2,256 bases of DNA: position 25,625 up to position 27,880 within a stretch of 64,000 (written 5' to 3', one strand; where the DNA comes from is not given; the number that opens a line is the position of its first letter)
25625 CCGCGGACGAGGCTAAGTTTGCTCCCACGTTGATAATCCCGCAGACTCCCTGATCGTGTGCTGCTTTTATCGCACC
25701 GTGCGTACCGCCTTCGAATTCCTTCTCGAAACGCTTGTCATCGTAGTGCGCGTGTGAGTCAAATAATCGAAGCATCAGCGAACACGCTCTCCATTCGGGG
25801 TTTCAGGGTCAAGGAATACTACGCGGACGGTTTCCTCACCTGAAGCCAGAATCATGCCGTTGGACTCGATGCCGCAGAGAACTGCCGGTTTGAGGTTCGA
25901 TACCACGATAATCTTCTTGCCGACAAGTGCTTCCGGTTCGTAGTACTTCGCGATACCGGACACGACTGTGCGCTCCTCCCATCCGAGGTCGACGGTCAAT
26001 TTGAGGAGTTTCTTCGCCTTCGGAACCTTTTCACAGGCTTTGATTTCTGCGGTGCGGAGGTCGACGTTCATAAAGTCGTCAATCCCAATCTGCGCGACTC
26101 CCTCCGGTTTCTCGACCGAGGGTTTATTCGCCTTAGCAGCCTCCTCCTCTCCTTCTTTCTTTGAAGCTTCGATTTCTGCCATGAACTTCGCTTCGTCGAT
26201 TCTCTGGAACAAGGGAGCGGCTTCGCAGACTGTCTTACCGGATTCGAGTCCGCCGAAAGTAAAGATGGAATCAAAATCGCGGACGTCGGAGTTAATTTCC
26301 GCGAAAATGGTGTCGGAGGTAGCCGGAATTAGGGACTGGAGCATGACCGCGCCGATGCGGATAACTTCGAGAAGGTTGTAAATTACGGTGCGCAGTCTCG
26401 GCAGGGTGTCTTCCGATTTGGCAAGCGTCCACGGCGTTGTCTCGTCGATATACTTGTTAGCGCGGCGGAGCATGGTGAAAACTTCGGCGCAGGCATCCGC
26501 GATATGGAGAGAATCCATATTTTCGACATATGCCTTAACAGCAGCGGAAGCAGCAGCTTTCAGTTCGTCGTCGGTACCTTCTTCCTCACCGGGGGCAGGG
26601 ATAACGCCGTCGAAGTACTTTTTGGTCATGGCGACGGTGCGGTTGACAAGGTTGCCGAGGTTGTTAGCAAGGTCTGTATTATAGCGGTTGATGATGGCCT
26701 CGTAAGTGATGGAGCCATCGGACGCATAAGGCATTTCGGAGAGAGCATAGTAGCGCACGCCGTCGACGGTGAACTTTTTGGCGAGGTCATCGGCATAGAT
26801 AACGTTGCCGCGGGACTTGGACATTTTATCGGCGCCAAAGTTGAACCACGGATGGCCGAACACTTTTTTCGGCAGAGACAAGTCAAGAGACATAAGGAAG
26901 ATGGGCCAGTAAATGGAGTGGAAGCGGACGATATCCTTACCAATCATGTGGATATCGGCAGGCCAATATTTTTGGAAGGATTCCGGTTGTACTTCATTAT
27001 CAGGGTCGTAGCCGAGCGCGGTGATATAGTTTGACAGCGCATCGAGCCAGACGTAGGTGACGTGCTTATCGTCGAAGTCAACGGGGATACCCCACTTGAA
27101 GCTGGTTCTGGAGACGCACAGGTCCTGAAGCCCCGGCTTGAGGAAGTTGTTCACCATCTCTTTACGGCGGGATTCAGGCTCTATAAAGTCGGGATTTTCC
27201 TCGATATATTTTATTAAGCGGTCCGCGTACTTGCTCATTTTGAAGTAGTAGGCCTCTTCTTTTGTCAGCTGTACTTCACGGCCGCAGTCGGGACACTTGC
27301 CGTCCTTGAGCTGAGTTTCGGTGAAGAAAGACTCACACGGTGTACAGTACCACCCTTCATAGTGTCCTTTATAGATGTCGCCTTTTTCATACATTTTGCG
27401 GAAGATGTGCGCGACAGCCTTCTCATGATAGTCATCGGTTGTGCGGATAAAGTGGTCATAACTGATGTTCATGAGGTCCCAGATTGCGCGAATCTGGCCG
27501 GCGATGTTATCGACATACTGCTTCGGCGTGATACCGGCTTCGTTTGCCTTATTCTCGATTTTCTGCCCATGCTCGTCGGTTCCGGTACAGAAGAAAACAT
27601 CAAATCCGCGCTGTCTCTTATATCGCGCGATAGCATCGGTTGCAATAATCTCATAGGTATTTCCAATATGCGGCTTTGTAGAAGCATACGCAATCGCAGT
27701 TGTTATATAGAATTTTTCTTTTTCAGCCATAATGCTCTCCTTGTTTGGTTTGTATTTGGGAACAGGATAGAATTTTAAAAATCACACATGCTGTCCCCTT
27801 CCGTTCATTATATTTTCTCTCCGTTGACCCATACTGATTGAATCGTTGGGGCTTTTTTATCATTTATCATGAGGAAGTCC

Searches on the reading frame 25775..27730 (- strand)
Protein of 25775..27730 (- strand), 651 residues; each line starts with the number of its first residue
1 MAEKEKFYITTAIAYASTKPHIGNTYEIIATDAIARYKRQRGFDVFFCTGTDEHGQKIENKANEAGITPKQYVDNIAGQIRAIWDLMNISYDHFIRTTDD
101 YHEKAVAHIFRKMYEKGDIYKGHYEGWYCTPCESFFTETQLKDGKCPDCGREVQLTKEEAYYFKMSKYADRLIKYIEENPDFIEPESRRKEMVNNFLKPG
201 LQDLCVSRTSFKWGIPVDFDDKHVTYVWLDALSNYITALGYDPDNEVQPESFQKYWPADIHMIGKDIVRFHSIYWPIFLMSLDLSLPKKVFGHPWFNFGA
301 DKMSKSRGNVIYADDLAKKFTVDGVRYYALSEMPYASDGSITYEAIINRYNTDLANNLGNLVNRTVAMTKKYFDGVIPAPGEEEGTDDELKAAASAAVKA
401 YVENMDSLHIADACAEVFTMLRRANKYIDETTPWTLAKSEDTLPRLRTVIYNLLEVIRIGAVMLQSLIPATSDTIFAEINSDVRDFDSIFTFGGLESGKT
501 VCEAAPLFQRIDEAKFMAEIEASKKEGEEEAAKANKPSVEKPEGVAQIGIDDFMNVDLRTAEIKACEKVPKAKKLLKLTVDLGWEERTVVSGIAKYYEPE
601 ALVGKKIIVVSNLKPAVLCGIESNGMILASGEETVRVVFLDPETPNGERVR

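Call 14: search_protein_families(library=pfam, proteins=[window:25775-27730:-], max_evalue=0.00001)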
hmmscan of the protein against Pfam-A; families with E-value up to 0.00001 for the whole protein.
window:25775-27730:- (651 aa): 6 families
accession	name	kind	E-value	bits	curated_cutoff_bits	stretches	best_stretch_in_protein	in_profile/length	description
PF09334.17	tRNA-synt_1g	-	2.4e-115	385.9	20.1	2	149-365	172-390/391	tRNA synthetases class I (M)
PF00133.28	tRNA-synt_1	-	1.6e-29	103.3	22.7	2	3-217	21-243/414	tRNA synthetases class I (I, L, M and V)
PF01588.26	tRNA_bind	-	3.3e-28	98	27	1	558-648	1-95/96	Putative tRNA binding domain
PF19303.5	Anticodon_3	-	6.7e-12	46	23.5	1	377-515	1-139/152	Anticodon binding domain of methionyl tRNA ligase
PF01406.26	tRNA-synt_1e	-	9.6e-12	45.3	27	0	7-123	12-125/301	tRNA synthetases class I (C) catalytic domain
PF01921.24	tRNA-synt_1f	-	7.3e-07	28.9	27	0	260-336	237-316/360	tRNA synthetases class I (K)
